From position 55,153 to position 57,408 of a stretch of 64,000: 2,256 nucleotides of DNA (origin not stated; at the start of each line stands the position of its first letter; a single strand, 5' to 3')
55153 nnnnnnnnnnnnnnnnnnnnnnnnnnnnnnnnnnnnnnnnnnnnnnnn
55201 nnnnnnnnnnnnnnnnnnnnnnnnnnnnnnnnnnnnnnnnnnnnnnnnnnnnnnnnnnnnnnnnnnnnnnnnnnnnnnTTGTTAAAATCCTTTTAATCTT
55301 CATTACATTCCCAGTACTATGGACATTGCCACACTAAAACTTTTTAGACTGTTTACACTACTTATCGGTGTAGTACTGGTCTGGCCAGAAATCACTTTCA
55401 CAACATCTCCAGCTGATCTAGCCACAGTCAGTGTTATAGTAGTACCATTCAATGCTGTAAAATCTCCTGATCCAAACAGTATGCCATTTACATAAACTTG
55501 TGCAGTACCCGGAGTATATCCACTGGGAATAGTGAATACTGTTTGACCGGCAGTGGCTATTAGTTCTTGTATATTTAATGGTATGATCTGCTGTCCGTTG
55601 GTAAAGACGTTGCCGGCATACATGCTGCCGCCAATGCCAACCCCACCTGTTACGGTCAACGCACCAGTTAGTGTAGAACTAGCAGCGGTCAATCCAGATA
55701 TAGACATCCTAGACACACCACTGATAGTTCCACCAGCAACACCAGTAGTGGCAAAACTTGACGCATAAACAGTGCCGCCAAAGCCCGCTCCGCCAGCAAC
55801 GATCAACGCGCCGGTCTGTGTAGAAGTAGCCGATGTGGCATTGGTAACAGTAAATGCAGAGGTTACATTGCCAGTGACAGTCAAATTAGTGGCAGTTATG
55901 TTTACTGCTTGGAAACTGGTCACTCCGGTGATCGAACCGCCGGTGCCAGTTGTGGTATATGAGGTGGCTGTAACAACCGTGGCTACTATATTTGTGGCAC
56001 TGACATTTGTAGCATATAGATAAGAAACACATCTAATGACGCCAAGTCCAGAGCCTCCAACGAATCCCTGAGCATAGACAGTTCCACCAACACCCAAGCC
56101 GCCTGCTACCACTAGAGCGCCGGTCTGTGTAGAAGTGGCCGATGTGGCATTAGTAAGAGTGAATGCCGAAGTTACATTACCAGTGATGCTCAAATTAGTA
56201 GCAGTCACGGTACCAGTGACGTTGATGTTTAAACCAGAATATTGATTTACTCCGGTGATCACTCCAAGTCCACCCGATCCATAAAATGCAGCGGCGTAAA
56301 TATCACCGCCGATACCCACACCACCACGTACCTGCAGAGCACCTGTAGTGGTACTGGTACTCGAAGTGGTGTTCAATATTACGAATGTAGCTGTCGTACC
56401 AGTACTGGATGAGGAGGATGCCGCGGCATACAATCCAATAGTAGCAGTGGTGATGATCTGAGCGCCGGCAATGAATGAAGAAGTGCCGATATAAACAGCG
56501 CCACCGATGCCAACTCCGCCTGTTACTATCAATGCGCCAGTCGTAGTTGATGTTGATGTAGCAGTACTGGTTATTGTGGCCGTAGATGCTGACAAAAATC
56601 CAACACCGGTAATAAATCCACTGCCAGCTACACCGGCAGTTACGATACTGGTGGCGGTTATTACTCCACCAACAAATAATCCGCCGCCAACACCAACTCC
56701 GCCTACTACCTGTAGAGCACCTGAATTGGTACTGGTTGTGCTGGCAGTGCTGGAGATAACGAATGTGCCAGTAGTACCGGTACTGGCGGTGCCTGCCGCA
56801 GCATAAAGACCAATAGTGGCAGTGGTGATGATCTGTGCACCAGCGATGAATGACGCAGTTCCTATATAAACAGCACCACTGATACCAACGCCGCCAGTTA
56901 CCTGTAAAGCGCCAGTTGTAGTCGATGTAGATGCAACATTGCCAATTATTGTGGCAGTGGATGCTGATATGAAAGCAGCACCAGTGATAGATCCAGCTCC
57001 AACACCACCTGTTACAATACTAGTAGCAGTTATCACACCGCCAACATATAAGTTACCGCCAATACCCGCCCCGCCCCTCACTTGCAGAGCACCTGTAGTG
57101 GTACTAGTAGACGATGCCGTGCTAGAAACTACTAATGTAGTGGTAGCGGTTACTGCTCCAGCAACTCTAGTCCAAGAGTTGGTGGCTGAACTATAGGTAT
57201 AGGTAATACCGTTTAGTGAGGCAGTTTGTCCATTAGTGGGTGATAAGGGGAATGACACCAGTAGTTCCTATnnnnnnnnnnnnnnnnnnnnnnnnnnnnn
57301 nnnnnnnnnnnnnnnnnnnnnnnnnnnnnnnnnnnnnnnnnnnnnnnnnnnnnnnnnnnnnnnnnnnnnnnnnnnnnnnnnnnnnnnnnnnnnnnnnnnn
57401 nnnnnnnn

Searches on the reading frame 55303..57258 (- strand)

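Call 22: search_protein_families(library=pfam, max_evalue=0.00001, proteins=[window:55303-57258:-])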
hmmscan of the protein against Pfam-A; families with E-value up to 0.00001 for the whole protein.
window:55303-57258:- (651 aa): 0 families

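Call 68: search_protein_families(library=phrogs, proteins=[window:55303-57258:-], max_evalue=0.00001)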
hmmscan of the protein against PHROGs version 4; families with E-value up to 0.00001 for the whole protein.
window:55303-57258:- (651 aa): 1 family
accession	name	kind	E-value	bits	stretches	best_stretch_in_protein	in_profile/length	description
phrog_3018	-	head and packaging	5e-14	53.1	0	350-413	191-257/341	head decoration protein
